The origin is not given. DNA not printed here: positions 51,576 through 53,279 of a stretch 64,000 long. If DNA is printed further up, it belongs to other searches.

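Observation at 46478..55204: Cluster of four UbiA-type prenyltransferases, a CrtI-like flavoenzyme and a giant envelope protein: candidate undescribed isoprenoid-lipid or envelope-modification module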

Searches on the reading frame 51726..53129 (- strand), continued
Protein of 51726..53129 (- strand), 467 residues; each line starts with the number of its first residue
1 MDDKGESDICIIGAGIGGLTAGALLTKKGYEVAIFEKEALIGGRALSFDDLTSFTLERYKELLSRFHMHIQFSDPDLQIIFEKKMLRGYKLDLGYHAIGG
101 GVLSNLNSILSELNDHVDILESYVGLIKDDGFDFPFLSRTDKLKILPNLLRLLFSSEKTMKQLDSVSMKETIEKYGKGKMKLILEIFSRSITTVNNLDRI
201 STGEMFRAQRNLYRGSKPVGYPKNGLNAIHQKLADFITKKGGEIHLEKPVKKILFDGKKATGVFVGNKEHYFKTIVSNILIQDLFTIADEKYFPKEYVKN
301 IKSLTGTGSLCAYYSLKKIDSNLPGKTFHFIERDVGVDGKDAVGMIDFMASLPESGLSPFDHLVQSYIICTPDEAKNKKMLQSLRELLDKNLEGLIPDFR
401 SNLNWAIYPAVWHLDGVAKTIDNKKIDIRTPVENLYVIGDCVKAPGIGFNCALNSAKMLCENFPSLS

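Call 46: find_homologous_proteins(query=L085:5118-6512:+, max_evalue=0.00001)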
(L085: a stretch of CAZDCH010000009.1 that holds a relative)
Query L085:5118-6512:+ (464 aa): 543 proteins with E <= 0.00001 among 8000 candidates; the best 120 are listed.
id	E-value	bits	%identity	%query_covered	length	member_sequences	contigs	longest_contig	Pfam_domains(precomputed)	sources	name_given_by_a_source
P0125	2.8e-290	981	100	96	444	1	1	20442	PF01593.31,PF13450.13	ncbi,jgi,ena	-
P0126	1.2e-216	738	72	95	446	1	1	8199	PF01266.31,PF01593.31,PF13450.13,PF07992.21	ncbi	-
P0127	6.4e-216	736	71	95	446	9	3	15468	PF01266.31,PF01593.31,PF13450.13,PF07992.21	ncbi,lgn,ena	-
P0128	1.8e-215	734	74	95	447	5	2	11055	PF01266.31,PF01593.31,PF13450.13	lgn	-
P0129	9.4e-212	722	70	94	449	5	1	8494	PF01266.31,PF01593.31,PF13450.13,PF07992.21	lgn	-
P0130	7.9e-210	716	68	99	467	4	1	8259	PF01266.31,PF01593.31,PF13450.13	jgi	-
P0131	2.8e-208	710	72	94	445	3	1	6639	PF01266.31,PF01593.31,PF13450.13,PF07992.21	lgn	-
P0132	1.7e-204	698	66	100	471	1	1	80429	PF01266.31,PF01593.31,PF13450.13,PF07992.21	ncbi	-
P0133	6.2e-203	693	68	95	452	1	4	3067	PF01593.31,PF13450.13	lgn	-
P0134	1.3e-200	685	67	95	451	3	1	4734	PF01266.31,PF01593.31,PF13450.13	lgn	-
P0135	4.1e-200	683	67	94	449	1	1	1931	PF01593.31,PF13450.13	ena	-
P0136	3.9e-193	660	64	95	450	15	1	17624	PF01266.31,PF01593.31,PF13450.13,PF07992.21,PF00996.25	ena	-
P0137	1.0e-187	643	64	92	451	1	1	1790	PF01593.31,PF13450.13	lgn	-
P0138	1.5e-187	642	63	94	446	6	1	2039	PF01266.31,PF01593.31,PF13450.13,PF07992.21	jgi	-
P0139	1.9e-182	625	59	95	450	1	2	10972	PF01266.31,PF01593.31,PF13450.13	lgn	-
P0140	8.0e-181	620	58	95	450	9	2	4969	PF01266.31,PF01593.31,PF13450.13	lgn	-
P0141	7.4e-178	610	57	99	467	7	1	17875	PF01266.31,PF01593.31,PF13450.13,PF07992.21,PF12831.14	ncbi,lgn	-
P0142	4.4e-177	608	57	95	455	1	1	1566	PF01266.31,PF01593.31,PF13450.13,PF07992.21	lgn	-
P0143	4.7e-177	607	64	94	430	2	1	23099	PF01593.31,PF13450.13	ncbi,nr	ncbi:MAG: FAD-dependent oxidoreductase [Thermoplasmatales archaeon]|nr:FAD-dependent oxidoreductase 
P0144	9.5e-174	597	63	94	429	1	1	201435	PF01266.31,PF01593.31,PF13450.13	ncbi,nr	ncbi:MAG: NAD(P)/FAD-dependent oxidoreductase [Thermoplasmatales archaeon]|nr:NAD(P)/FAD-dependent o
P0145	2.0e-173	595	56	99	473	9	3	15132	PF01266.31,PF01593.31,PF13450.13,PF00890.31,PF07992.21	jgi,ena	-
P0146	3.3e-173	595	64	94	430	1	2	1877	PF01266.31,PF01593.31,PF13450.13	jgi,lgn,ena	-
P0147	5.0e-173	594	64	94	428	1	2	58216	PF01266.31,PF01593.31,PF13450.13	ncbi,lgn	ncbi:MAG: FAD-dependent oxidoreductase [Candidatus Thermoplasmatota archaeon]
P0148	2.1e-171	589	57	94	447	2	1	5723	PF01266.31,PF01593.31,PF13450.13,PF07992.21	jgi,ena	-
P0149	1.0e-166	573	61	94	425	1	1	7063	PF01266.31,PF01593.31,PF13450.13,PF00996.25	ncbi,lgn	-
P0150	2.3e-166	572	61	91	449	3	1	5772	PF01266.31,PF01593.31,PF13450.13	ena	-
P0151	1.7e-159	550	58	95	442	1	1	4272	PF01266.31,PF01593.31,PF13450.13,PF07992.21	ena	-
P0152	3.0e-159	549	59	94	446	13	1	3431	PF01593.31,PF13450.13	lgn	-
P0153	3.4e-158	545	53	99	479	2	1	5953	PF01266.31,PF01593.31,PF13450.13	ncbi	-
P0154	7.1e-158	544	58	90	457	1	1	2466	PF01266.31,PF01593.31,PF13450.13,PF07992.21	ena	-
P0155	2.0e-157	543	58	94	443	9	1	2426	PF01266.31,PF01593.31,PF13450.13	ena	-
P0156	2.2e-157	543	54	95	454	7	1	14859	PF01266.31,PF01593.31,PF13450.13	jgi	-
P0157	6.1e-157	541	59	94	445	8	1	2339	PF01266.31,PF01593.31,PF13450.13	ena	-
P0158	5.1e-156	538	58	94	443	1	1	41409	PF01266.31,PF01593.31,PF13450.13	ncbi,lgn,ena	-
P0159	6.9e-156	538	58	94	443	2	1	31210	PF01266.31,PF01593.31,PF13450.13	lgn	-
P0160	1.7e-155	536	55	94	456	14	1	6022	PF01266.31,PF01593.31,PF13450.13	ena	-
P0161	6.7e-155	534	51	95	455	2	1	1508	PF01266.31,PF01593.31,PF13450.13,PF00890.31,PF00996.25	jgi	jgi:protoporphyrinogen oxidase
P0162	1.1e-154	534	54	94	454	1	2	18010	PF01266.31,PF01593.31,PF13450.13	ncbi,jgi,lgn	-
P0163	2.3e-154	533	51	99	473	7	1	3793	PF01266.31,PF01593.31,PF13450.13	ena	-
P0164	4.9e-154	532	54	94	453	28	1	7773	PF01266.31,PF01593.31,PF13450.13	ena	-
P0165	5.2e-154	532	54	95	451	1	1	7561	PF01266.31,PF01593.31,PF13450.13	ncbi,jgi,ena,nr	ncbi:MAG: NAD(P)/FAD-dependent oxidoreductase [Thermoplasmata archaeon]|nr:MAG: NAD(P)/FAD-dependent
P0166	4.4e-152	525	55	94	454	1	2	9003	PF01593.31,PF13450.13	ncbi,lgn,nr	ncbi:MAG: FAD-dependent oxidoreductase [Candidatus Thermoplasmatota archaeon]|nr:FAD-dependent oxido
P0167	1.0e-150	521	54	94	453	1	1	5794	PF01266.31,PF01593.31,PF13450.13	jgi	-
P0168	1.5e-150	520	52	99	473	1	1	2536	PF01593.31,PF13450.13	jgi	jgi:protoporphyrinogen oxidase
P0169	2.9e-150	519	55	88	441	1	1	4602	PF01593.31,PF13450.13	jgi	-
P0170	4.3e-149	515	52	94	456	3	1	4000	PF01266.31,PF01593.31,PF13450.13,PF07992.21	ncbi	-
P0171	5.1e-147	508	53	94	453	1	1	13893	PF01266.31,PF01593.31,PF13450.13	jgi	-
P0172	3.0e-145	503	53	95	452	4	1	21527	PF01266.31,PF01593.31,PF13450.13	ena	-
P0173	3.0e-141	489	48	98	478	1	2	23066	PF01593.31,PF13450.13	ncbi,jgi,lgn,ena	-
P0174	2.6e-140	486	51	90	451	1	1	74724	PF01266.31,PF01593.31,PF13450.13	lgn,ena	-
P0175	1.5e-138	481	48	99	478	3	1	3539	PF01593.31,PF13450.13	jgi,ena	-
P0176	4.1e-138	479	48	97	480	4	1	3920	PF01593.31,PF13450.13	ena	-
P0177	2.7e-136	473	52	94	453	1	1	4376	PF01266.31,PF01593.31,PF13450.13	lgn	-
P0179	2.6e-135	470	48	91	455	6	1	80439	PF01266.31,PF01593.31,PF13450.13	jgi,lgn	-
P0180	4.1e-135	469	52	93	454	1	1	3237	PF01266.31,PF01593.31,PF13450.13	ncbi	-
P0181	7.2e-135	468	50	94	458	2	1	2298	PF01593.31,PF13450.13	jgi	jgi:protoporphyrinogen oxidase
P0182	7.3e-135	468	50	93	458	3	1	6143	PF01593.31,PF13450.13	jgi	jgi:hypothetical protein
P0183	1.1e-131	458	49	93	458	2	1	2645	PF01593.31,PF13450.13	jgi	jgi:hypothetical protein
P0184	2.9e-131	457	45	94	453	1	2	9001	PF01266.31,PF01593.31,PF13450.13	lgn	-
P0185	2.5e-129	450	45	95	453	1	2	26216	PF01266.31,PF01593.31,PF13450.13,PF00890.31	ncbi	-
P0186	2.8e-129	450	48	94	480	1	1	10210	PF01266.31,PF01593.31,PF13450.13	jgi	jgi:protoporphyrinogen oxidase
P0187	6.4e-129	449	46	91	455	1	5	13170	PF01266.31,PF01593.31,PF13450.13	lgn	-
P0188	7.2e-129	449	45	95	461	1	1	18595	PF01266.31,PF01593.31,PF13450.13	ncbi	ncbi:MAG: NAD(P)-binding protein [Thermoplasmatota archaeon]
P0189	7.5e-129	449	48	91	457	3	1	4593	PF01266.31,PF01593.31,PF13450.13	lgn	-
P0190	1.3e-128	448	45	94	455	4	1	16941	PF01266.31,PF01593.31,PF13450.13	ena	-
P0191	2.2e-126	440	50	86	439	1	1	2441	PF01593.31,PF13450.13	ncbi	-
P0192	1.3e-125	438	44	94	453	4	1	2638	PF01266.31,PF01593.31,PF13450.13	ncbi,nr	ncbi:MAG: FAD-dependent oxidoreductase [Candidatus Thermoplasmatota archaeon]|nr:FAD-dependent oxido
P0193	1.7e-125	438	44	95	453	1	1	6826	PF01266.31,PF01593.31,PF13450.13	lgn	-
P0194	8.4e-125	435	45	89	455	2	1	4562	PF01593.31,PF13450.13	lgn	-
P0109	6.5e-124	432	48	95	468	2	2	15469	PF01266.31,PF01593.31,PF13450.13,PF07992.21,PF00996.25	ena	-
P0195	6.9e-124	432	45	89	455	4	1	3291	PF01593.31,PF13450.13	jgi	-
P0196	3.4e-123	430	47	89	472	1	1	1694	PF01266.31,PF01593.31,PF13450.13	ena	-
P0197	3.5e-123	430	47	91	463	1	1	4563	PF01593.31,PF13450.13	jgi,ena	-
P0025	3.7e-123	430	46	91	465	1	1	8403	PF01593.31,PF13450.13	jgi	-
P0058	4.0e-123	430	46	92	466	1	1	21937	PF01266.31,PF01593.31,PF13450.13,PF07992.21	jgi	jgi:protoporphyrinogen oxidase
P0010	4.2e-123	430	46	94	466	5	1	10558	PF01946.24,PF01266.31,PF01593.31,PF13450.13,PF00890.31,PF07992.21,PF00070.34,PF03486.21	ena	-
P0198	1.2e-121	425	47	88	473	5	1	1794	PF01266.31,PF01593.31,PF13450.13,PF07992.21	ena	-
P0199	1.8e-121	424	47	88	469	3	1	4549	PF01266.31,PF01593.31,PF13450.13,PF00890.31,PF07992.21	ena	-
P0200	3.0e-121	424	47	94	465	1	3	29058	PF01266.31,PF01593.31,PF13450.13,PF07992.21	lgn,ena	-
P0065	4.9e-121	423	45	94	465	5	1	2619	PF01266.31,PF01593.31,PF13450.13,PF07992.21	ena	-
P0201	6.7e-121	422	47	88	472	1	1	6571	PF01266.31,PF01593.31,PF13450.13,PF07992.21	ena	-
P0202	6.8e-121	422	47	88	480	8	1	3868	PF01266.31,PF01593.31,PF13450.13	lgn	-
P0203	8.1e-121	422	46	91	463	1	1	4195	PF01266.31,PF01593.31,PF13450.13,PF00890.31,PF07992.21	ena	-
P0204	8.4e-121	422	44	95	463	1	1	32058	PF01266.31,PF01593.31,PF13450.13,PF00890.31,PF07992.21,PF01494.26,PF12831.14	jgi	-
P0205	9.0e-121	422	48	94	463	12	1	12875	PF01266.31,PF01593.31,PF13450.13,PF00890.31,PF07992.21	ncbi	-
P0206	1.1e-120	422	44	91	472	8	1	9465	PF01266.31,PF01593.31,PF13450.13,PF00890.31,PF07992.21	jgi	-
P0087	1.3e-120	421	46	92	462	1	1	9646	PF01266.31,PF01593.31,PF13450.13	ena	-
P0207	1.3e-120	421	44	95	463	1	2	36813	PF01266.31,PF01593.31,PF13450.13,PF00890.31,PF07992.21,PF00996.25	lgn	-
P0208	1.7e-120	421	46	94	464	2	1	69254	PF01266.31,PF01593.31,PF13450.13,PF07992.21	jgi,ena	-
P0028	2.2e-120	421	45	92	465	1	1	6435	PF01266.31,PF01593.31,PF13450.13,PF00890.31,PF07992.21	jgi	jgi:hypothetical protein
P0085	3.6e-120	420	47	90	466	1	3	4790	PF01266.31,PF01593.31,PF13450.13,PF07992.21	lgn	-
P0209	3.8e-120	420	44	95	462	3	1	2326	PF01266.31,PF01593.31,PF13450.13,PF00890.31,PF00070.34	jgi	-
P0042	3.9e-120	420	45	95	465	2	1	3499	PF01266.31,PF01593.31,PF13450.13,PF00890.31,PF00996.25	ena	-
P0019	4.0e-120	420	44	91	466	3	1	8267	PF01266.31,PF01593.31,PF13450.13,PF00890.31,PF07992.21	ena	-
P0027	4.4e-120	420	46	95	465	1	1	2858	PF01266.31,PF01593.31,PF13450.13,PF00890.31,PF07992.21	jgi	-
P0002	5.8e-120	419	44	92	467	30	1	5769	PF01946.24,PF01266.31,PF01593.31,PF13450.13,PF00890.31,PF07992.21,PF00996.25,PF12831.14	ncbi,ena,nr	ncbi:MAG: NAD(P)/FAD-dependent oxidoreductase [Thermoplasmatales archaeon]|nr:NAD(P)/FAD-dependent o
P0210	8.1e-120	419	47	89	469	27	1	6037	PF01266.31,PF01593.31,PF13450.13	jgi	jgi:hypothetical protein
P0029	1.1e-119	418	45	94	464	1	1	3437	PF01266.31,PF01593.31,PF13450.13,PF00890.31,PF07992.21,PF00996.25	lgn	-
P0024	1.4e-119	418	44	92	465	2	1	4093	PF01266.31,PF01593.31,PF13450.13,PF07992.21,PF00996.25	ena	-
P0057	1.5e-119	418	45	91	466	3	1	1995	PF01266.31,PF01593.31,PF13450.13,PF07992.21,PF00070.34,PF00996.25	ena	-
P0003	1.7e-119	418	44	92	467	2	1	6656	PF01946.24,PF01266.31,PF01593.31,PF13450.13,PF00890.31,PF07992.21,PF00996.25,PF12831.14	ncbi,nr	ncbi:MAG: NAD(P)/FAD-dependent oxidoreductase [Thermoplasmatales archaeon]|nr:NAD(P)/FAD-dependent o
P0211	1.8e-119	418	45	96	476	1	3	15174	PF01266.31,PF01593.31,PF13450.13,PF00890.31,PF07992.21,PF00070.34,PF03486.21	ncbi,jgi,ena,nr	ncbi:MAG: NAD(P)/FAD-dependent oxidoreductase [Thermoplasmata archaeon]|nr:MAG: NAD(P)/FAD-dependent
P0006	1.8e-119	418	44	92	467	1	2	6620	PF01946.24,PF01266.31,PF01593.31,PF13450.13,PF00890.31,PF07992.21,PF00996.25,PF12831.14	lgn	-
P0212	2.0e-119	418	47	94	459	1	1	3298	PF01266.31,PF01593.31,PF13450.13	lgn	-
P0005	2.7e-119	417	45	92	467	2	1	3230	PF01946.24,PF01266.31,PF01593.31,PF13450.13,PF00890.31,PF07992.21,PF12831.14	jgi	jgi:protoporphyrinogen oxidase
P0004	2.7e-119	417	44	92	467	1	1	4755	PF01946.24,PF01266.31,PF01593.31,PF13450.13,PF00890.31,PF07992.21,PF00996.25,PF12831.14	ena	-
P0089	2.9e-119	417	46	91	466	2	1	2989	PF01266.31,PF01593.31,PF13450.13,PF00890.31,PF12831.14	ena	-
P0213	3.6e-119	417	45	95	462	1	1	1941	PF01266.31,PF01593.31,PF13450.13,PF07992.21,PF03486.21,PF00996.25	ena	-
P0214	4.0e-119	417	46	92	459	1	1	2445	PF01266.31,PF01593.31,PF13450.13,PF00996.25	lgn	-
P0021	4.6e-119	416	44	92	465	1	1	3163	PF01266.31,PF01593.31,PF13450.13,PF07992.21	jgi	-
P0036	6.2e-119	416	47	94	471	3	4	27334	PF01946.24,PF01266.31,PF01593.31,PF13450.13,PF00890.31,PF07992.21,PF00070.34,PF00996.25,PF01494.26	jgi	jgi:hypothetical protein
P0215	7.9e-119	416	46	94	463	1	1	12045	PF01266.31,PF01593.31,PF13450.13,PF00890.31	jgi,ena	-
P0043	8.4e-119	415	47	94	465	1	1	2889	PF01266.31,PF01593.31,PF13450.13,PF00890.31,PF07992.21,PF00070.34,PF00996.25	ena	-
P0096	9.1e-119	415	47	90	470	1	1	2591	PF01593.31,PF13450.13,PF07992.21,PF00996.25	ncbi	-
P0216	1.0e-118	415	46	91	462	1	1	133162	PF01266.31,PF01593.31,PF13450.13,PF07992.21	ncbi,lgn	-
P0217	1.0e-118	415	47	92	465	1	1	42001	PF01266.31,PF01593.31,PF13450.13,PF00890.31,PF07992.21,PF03486.21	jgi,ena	-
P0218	1.1e-118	415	46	94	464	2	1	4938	PF01266.31,PF01593.31,PF13450.13,PF07992.21,PF00070.34,PF03486.21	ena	-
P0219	1.1e-118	415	46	95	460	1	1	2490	PF01266.31,PF01593.31,PF13450.13,PF00070.34,PF00996.25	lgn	-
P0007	1.2e-118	415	45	92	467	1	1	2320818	PF01946.24,PF01266.31,PF01593.31,PF13450.13,PF00890.31,PF07992.21,PF00996.25,PF12831.14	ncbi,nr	ncbi:MAG: NAD(P)/FAD-dependent oxidoreductase [Thermoplasmatales archaeon]|nr:MAG: NAD(P)/FAD-depend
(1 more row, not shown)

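Call 65: search_protein_families(library=pfam, proteins=[L032:8194-9366:+, L032:12653-13774:+, L032:13877-15175:+, L032:15191-16162:+, L012:4425-5654:-, L012:3572-4414:-, L012:5731-6678:-, L008:6618-7553:+, L012:1120-2109:+], max_evalue=0.01)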
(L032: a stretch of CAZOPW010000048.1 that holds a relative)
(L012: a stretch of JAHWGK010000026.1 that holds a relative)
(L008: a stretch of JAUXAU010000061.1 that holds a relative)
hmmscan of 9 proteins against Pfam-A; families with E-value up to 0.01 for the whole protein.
L032:8194-9366:+ (390 aa): 2 families
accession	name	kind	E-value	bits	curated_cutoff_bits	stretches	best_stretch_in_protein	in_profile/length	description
PF00583.31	Acetyltransf_1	-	1.3e-09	38.8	20.7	1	255-368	23-109/116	Acetyltransferase (GNAT) family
PF13508.13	Acetyltransf_7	-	0.0058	17.4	27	0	269-351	4-62/84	Acetyltransferase (GNAT) domain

L032:12653-13774:+ (373 aa): 3 families
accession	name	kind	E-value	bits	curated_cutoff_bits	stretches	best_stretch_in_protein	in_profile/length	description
PF13469.12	Sulfotransfer_3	-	6.1e-38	131.7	27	1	77-325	1-216/216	Sulfotransferase family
PF00685.33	Sulfotransfer_1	-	6.8e-10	39.2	22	1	77-346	3-208/255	Sulfotransferase domain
PF17784.7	Sulfotransfer_4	-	1.2e-05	25.7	22.8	1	214-302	67-165/215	Sulfotransferase domain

L032:13877-15175:+ (432 aa): 2 families
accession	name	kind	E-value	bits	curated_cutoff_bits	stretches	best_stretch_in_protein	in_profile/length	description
PF09825.15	BPL_N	-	9.4e-08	31.7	24.2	1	49-116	33-92/283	Biotin-protein ligase, N terminal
PF07685.20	GATase_3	-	0.00087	19.4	27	1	64-127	39-96/196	CobB/CobQ-like glutamine amidotransferase domain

L032:15191-16162:+ (323 aa): 1 family
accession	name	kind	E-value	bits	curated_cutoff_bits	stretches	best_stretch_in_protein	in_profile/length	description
PF01040.23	UbiA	-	3.4e-28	99.1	34.2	1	55-275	17-232/250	UbiA prenyltransferase family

L012:4425-5654:- (409 aa): 6 families
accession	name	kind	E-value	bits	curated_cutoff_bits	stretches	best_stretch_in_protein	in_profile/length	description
PF00535.33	Glycos_transf_2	-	4.5e-26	92.2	23.3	1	50-227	1-167/168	Glycosyl transferase family 2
PF13641.12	Glyco_tranf_2_3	-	1.5e-13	51.8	27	1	46-170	1-120/230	Glycosyltransferase like family 2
PF13506.12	Glyco_transf_21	-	2.2e-12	47.2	21.7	1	119-276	14-167/174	Glycosyl transferase family 21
PF10111.15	Glyco_tranf_2_2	-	1.5e-10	41.4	27.3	1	50-166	1-111/276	Glycosyltransferase like family 2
PF13704.12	Glyco_tranf_2_4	-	0.00041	21.2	27.5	1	56-147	1-83/98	Glycosyl transferase family 2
PF20990.2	DUF2207_C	-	0.006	16.8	33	1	267-357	103-190/247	Predicted membrane protein (DUF2207) C-terminal domain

L012:3572-4414:- (280 aa): 1 family
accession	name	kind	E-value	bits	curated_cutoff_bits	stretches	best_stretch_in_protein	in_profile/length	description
PF13469.12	Sulfotransfer_3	-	0.00039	21.2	27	1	54-118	86-145/216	Sulfotransferase family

L012:5731-6678:- (315 aa): 1 family
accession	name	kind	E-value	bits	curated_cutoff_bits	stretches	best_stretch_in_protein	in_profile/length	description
PF01040.23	UbiA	-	2.9e-26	92.7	34.2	1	47-260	17-223/250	UbiA prenyltransferase family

L008:6618-7553:+ (311 aa): 1 family
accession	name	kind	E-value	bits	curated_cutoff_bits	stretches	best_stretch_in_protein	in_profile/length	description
PF01040.23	UbiA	-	2.4e-24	86.4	34.2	1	48-276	14-242/250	UbiA prenyltransferase family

L012:1120-2109:+ (329 aa): 1 family
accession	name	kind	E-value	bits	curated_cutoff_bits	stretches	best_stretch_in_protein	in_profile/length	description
PF01040.23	UbiA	-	8.4e-29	101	34.2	1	31-277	5-244/250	UbiA prenyltransferase family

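Call 71: search_solved_structures(query=L057:6837-7781:+, max_evalue=10)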
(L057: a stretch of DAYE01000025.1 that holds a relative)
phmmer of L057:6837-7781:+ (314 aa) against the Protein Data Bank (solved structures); distinct sequences matched with E-value up to 10: 3.
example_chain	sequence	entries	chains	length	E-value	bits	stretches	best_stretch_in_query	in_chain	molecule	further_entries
6m31_A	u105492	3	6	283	5.1e-14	55.4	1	14-262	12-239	Digeranylgeranylglyceryl phosphate synthase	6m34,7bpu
9sau_C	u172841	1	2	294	1.5e-06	30.8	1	17-224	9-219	Chlorophyll a synthase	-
9sas_C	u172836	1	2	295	1.6e-06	30.8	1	17-224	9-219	Chlorophyll a synthase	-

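Call 80: search_dna_similar(query=window:51726-53129:-, collection=plasmids, mode=protein, max_evalue=0.00001, max_rows=15)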
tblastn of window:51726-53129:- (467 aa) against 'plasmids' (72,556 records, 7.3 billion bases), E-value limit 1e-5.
No match.
